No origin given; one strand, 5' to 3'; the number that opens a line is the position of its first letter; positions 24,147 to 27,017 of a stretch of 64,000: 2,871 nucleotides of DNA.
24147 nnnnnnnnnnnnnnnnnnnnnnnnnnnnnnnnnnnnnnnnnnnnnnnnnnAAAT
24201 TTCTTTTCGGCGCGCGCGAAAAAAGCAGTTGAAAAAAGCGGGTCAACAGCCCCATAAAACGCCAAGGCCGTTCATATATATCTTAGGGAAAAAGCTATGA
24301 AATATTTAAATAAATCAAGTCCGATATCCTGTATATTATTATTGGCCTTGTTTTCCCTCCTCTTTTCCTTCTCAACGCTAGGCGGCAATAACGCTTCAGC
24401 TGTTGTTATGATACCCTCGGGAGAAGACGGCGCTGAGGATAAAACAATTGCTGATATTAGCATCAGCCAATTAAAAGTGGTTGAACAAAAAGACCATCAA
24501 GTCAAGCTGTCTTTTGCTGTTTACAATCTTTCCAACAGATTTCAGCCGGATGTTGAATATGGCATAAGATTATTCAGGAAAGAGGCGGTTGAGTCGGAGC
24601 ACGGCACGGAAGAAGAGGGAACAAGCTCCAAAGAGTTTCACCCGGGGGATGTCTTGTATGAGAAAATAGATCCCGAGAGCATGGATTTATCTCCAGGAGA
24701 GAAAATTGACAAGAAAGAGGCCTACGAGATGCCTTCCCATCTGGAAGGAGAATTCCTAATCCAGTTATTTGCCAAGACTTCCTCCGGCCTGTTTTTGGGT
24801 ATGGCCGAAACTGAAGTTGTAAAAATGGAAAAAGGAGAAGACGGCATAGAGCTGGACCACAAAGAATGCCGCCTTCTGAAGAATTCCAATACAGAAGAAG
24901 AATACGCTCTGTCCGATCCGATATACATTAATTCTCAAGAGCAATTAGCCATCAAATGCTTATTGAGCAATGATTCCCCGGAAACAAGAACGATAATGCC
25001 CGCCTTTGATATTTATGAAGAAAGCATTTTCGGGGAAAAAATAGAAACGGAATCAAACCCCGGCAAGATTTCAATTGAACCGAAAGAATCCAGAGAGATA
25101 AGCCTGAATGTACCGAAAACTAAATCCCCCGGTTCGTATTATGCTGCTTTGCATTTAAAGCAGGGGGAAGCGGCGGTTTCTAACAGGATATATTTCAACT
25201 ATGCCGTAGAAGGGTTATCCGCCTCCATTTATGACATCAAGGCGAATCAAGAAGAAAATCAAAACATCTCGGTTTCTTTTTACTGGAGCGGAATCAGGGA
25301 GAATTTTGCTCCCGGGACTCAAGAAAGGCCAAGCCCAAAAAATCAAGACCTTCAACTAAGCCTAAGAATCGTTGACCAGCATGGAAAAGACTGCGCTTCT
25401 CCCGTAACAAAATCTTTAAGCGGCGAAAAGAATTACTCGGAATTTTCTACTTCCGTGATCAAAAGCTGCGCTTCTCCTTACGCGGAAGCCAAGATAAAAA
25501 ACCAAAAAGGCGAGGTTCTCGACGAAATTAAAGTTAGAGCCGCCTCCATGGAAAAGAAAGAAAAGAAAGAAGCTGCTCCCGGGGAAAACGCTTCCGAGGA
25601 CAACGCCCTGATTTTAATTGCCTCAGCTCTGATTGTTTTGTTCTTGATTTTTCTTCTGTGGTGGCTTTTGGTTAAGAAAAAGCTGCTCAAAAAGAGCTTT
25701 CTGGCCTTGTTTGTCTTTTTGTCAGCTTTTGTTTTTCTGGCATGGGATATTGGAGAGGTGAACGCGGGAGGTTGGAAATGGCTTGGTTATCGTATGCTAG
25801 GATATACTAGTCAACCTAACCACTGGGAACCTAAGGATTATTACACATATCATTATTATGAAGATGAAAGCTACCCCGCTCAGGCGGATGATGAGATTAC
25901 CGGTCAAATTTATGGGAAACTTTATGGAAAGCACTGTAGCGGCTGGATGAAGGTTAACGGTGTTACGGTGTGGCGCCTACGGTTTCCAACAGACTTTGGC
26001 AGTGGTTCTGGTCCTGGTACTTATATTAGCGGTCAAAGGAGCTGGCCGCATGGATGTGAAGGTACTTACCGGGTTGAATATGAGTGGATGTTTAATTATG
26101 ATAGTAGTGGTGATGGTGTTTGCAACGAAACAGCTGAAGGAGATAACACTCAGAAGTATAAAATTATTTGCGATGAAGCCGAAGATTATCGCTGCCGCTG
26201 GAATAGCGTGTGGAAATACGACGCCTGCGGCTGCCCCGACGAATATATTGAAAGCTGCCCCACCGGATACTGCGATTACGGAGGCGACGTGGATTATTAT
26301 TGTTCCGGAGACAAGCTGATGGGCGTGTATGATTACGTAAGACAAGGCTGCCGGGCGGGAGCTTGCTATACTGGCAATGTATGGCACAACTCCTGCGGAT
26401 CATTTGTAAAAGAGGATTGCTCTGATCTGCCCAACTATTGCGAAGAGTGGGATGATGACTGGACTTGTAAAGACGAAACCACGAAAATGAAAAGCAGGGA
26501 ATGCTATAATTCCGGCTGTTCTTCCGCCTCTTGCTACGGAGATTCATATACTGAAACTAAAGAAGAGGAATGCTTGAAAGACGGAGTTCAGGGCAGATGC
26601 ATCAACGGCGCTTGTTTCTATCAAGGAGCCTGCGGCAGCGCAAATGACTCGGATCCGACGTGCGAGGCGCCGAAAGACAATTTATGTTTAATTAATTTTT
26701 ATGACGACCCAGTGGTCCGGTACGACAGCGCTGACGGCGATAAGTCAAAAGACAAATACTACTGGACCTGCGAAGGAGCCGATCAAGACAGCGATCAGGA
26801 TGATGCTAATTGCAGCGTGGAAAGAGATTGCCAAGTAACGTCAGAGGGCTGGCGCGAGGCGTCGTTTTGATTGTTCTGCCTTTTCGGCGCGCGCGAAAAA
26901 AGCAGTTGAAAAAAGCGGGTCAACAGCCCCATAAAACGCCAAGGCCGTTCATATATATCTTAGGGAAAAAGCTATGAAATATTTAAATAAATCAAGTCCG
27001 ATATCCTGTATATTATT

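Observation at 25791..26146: Localised variable cassette just after the membrane anchor, and a chimeric third copy: a gene-conversion or recombination mosaic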

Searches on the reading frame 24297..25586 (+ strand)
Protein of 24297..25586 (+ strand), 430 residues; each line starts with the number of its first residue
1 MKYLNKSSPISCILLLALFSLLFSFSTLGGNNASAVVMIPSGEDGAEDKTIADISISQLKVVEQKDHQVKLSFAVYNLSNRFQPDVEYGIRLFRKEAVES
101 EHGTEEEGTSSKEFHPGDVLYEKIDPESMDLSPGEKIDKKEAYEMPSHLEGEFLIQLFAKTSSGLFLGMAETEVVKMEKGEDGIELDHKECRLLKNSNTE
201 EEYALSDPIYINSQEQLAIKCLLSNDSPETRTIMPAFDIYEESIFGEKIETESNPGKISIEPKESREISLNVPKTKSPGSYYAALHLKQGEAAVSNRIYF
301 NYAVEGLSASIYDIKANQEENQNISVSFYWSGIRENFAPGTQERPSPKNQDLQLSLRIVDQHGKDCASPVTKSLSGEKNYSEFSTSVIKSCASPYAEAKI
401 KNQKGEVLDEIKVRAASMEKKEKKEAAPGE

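Call 42: find_homologous_proteins(query=A1, max_evalue=0.001)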
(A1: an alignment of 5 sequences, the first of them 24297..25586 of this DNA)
Query A1 (5 sequences): 8000 candidates shared short words with the query, none scored E <= 0.001.

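Call 71: search_solved_structures(query=A1, max_evalue=1)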
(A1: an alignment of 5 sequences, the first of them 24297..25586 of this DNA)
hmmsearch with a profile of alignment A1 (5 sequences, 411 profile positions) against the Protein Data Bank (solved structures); distinct sequences matched with E-value up to 1: 0.

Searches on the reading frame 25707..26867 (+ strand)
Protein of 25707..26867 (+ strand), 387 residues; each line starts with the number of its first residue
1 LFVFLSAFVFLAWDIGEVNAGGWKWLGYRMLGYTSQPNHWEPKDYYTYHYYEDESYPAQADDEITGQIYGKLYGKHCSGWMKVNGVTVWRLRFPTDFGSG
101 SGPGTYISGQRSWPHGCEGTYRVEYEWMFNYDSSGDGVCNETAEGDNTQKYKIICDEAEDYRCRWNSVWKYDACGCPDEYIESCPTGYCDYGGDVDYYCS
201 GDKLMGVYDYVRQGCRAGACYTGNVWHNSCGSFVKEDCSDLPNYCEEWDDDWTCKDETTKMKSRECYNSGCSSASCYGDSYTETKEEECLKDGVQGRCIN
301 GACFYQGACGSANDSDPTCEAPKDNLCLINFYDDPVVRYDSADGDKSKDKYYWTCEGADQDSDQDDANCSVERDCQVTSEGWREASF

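Call 28: predict_structure(protein=window:25707-26867:+)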
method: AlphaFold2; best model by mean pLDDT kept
length: 387 residues; sequences in the alignment: 1
mean_pLDDT: 33.5   pTM: 0.17
mean pLDDT of the five models: 33.5, 30.2, 27.7, 27.4, 26.4
residues with pLDDT >= 90: 0; 70-90: 0; 50-70: 21; < 50: 366
segments of 3 or more residues with pLDDT < 50: 23-387
pLDDT, mean of each block of 10 residues (from residue 1): 61 53 46 34 31 30 35 33 35 31 26 25 25 27 25 27 29 33 35 34 33 32 29 29 32 31 23 24 39 42 40 36 33 30 35 40 42 31 26
secondary structure, 60 per line:
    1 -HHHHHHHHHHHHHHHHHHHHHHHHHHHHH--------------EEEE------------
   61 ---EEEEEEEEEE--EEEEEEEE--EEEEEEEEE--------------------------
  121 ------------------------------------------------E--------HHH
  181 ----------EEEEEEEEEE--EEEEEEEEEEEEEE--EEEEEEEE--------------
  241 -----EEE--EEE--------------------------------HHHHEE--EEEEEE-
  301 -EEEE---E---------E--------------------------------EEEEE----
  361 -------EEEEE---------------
elements in order: H2-30 E45-48 E64-73 E76-83 E86-94 E191-200 E203-216 E219-226 E246-248 E251-253 H286-289 E294-299 E302-305 E352-356 E368-372
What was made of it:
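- Tried and rejected: The single-sequence AF2 model of the C-terminal half was unusable (pLDDT 33, call 28).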

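Call 34: search_protein_representatives(protein=window:25707-26867:+)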
Query: 387 residues. Proteins with E-value up to 0.001 (for the whole library): 12; up to 1e-10: 8; up to 1e-30: 3. The best 12 are listed.
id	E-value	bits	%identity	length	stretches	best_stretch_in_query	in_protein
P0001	1.4e-249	845.0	95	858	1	1-387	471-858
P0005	9.1e-51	189.7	47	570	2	168-384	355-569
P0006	3.4e-46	174.6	45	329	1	153-386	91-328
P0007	2.4e-27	112.6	46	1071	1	221-384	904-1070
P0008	1.1e-25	107.1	53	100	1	289-384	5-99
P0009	3.6e-16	75.7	47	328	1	159-304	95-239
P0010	1.8e-13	66.8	41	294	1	197-384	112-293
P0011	5.7e-11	58.6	37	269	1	266-384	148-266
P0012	2.7e-06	43.2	34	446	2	154-311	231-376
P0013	2.2e-05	40.1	37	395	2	152-239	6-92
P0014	1.6e-04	37.3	35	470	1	155-240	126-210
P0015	4.4e-04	35.9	39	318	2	158-231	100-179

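Call 36: find_encoding_contigs(protein=P0007, flank=10000, max_places=4)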
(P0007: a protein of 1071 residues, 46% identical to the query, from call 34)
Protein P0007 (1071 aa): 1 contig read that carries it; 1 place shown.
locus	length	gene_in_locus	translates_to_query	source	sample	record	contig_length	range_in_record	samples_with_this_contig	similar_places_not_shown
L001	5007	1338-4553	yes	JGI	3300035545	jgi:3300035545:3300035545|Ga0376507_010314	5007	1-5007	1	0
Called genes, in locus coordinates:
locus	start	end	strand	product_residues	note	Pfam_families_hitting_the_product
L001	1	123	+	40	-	?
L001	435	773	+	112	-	-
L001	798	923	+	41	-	-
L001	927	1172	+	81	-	-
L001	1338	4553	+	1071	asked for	-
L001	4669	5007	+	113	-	?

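Call 37: find_encoding_contigs(protein=P0005, flank=10000, max_places=4)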
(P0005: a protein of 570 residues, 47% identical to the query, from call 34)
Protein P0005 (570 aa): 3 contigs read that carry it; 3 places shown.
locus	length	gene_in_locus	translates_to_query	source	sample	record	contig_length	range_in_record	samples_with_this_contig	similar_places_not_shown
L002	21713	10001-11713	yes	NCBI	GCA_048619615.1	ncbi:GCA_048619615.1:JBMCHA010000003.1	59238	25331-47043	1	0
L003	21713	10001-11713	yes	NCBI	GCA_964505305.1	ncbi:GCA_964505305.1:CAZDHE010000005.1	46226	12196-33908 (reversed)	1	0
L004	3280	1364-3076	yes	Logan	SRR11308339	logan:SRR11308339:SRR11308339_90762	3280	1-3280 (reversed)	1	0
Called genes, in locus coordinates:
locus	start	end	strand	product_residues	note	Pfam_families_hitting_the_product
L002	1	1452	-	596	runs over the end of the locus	PF00009:GTP_EFTU, PF01926:MMR_HSR1 (weak), PF22042:EF-G_D2, PF03144:GTP_EFTU_D2, PF00679:EFG_C, PF21018:BipA_C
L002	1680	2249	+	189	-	-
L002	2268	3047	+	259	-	PF00160:Pro_isomerase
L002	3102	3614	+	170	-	-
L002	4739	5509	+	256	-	PF00557:Peptidase_M24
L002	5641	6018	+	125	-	PF03652:RuvX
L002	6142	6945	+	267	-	PF00535:Glycos_transf_2, PF10111:Glyco_tranf_2_2 (faint)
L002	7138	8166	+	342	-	PF01087:GalP_UDP_transf, PF16268:DUF4921, PF01230:HIT (faint), PF02744:GalP_UDP_tr_C (faint)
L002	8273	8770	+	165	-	PF14851:FAM176 (weak)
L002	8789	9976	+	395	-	-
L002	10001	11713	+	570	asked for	-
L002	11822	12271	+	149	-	-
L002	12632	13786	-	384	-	PF13439:Glyco_transf_4, PF13579:Glyco_trans_4_4 (weak), PF20706:GT4-conflict (weak), PF00534:Glycos_transf_1, PF13692:Glyco_trans_1_4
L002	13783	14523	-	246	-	PF00561:Abhydrolase_1, PF12146:Hydrolase_4, PF12697:Abhydrolase_6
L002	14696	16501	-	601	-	-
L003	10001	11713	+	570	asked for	-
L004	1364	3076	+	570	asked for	-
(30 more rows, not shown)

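Call 54: predict_structure(alignment_id=A2)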
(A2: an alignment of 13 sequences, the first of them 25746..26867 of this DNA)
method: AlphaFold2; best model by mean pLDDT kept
length: 374 residues; sequences in the alignment: 13
mean_pLDDT: 52.5   pTM: 0.30
mean pLDDT of the five models: 52.5, 50.8, 49.6, 48.7, 47.7
residues with pLDDT >= 90: 12; 70-90: 102; 50-70: 36; < 50: 224
segments of 3 or more residues with pLDDT < 50: 1-141, 294-374
pLDDT, mean of each block of 10 residues (from residue 1): 32 28 34 30 31 37 43 39 32 31 38 43 42 41 64 78 76 72 83 79 78 65 78 87 88 86 85 79 68 40 33 32 37 39 37 36 33 30
secondary structure, 60 per line:
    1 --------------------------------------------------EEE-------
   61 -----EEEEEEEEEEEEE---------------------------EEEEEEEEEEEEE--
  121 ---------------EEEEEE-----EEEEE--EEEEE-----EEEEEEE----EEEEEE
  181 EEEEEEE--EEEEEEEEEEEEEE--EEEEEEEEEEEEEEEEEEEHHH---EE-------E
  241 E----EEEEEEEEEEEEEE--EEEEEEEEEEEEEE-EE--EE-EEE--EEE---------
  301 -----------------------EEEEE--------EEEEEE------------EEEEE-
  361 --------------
elements in order: E51-53 E66-78 E106-118 E136-141 E147-151 E154-158 E164-170 E175-187 E190-203 E206-224 E246-259 E262-275 E284-286 E289-291 E324-328 E337-342 E355-359
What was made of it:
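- AF2 with homologs is confident only from aa about 625 (call 54).
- Tried and rejected: The variable module stayed at pLDDT about 30-40, so its surface exposure could not be modelled (call 54).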

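Call 59: fold_search(model_id=the predicted structure, library=pdb)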
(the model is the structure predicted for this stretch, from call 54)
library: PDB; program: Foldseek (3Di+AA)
matches with E <= 10: 397; with E <= 0.001: 0
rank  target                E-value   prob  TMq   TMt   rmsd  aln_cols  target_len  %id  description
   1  12dl_PA               3.1e-02  0.14  0.07  0.06  29.8       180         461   10  Native structure of the cytoplasmic lattice (CPL) asymmetric unit from mouse MII eggs (released 2026-04-08)
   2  5muk                  1.3e-01  0.06  0.08  0.08  43.2       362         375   11  Glycoside Hydrolase BT3686 (released 2017-04-26)
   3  9xrl_C                2.2e-01  0.09  0.10  0.08  34.9       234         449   10  Structure of mouse cytoplasmic lattice (CPL) repeating unit (released 2026-03-18)
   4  28yj_C                2.7e-01  0.08  0.07  0.14  28.1       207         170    9  Molecular basis of ZPD homopolymerization: cryo-EM structure of a native vertebrate egg coat filament (released 2026-03-18)
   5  12dl_OA               2.8e-01  0.08  0.10  0.08  32.8       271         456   10  Native structure of the cytoplasmic lattice (CPL) asymmetric unit from mouse MII eggs (released 2026-04-08)
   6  7wkk_D                3.0e-01  0.07  0.06  0.02  32.4       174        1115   11  Cryo-EM structure of the IR subunit from X. laevis NPC (released 2022-03-30)
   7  5fmw_A                3.1e-01  0.03  0.06  0.05  51.4       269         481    8  The poly-C9 component of the Complement Membrane Attack Complex (released 2016-02-17)
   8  5ltq_F                3.3e-01  0.10  0.08  0.13  36.2       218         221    9  Structure of the Yellow Fluorescent Protein lanYFP from Branchiostoma lanceolatum at pH 7.5 (released 2016-12-07)
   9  5ltq_O                3.3e-01  0.06  0.07  0.11  36.4       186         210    8  Structure of the Yellow Fluorescent Protein lanYFP from Branchiostoma lanceolatum at pH 7.5 (released 2016-12-07)
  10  9xrl_k                3.4e-01  0.02  0.07  0.06  45.7       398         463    7  Structure of mouse cytoplasmic lattice (CPL) repeating unit (released 2026-03-18)
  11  3lk2_A                3.6e-01  0.10  0.09  0.12  33.1       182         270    9  Crystal structure of CapZ bound to the uncapping motif from CARMIL (released 2010-04-07)
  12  5ltq_D                3.6e-01  0.08  0.08  0.12  39.5       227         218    9  Structure of the Yellow Fluorescent Protein lanYFP from Branchiostoma lanceolatum at pH 7.5 (released 2016-12-07)
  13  5ltq_G                4.0e-01  0.11  0.09  0.14  38.5       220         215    9  Structure of the Yellow Fluorescent Protein lanYFP from Branchiostoma lanceolatum at pH 7.5 (released 2016-12-07)
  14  6rus_B                4.5e-01  0.08  0.08  0.13  26.5       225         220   11  Structure of a functional properdin monomer (released 2019-08-21)
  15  9pe0_A                4.5e-01  0.03  0.06  0.09  39.6       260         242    6  CryoEM structure of the GSDME pore, C27 (released 2026-03-25)
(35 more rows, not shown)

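Call 73: search_protein_families(library=ncbifam, proteins=[P0007, P0005], max_evalue=0.01)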
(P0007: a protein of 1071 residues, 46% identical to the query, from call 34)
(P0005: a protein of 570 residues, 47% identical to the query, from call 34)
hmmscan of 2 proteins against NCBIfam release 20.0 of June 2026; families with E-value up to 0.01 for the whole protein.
P0007 (1071 aa): 0 families

P0005 (570 aa): 0 families

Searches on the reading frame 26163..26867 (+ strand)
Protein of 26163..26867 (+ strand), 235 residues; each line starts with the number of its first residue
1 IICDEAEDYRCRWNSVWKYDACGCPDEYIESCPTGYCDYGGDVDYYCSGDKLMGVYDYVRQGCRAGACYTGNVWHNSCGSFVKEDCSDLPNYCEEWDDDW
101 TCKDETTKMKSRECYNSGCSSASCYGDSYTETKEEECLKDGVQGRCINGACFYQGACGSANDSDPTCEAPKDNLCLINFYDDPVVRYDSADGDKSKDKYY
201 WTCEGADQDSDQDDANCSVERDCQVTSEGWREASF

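Call 43: find_homologous_proteins(query=window:26163-26867:+, max_evalue=0.001)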
Query window:26163-26867:+: 27 candidates shared short words with the query, none scored E <= 0.001.
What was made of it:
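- Tried and rejected: Two further searches returned nothing (calls 42, 43).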
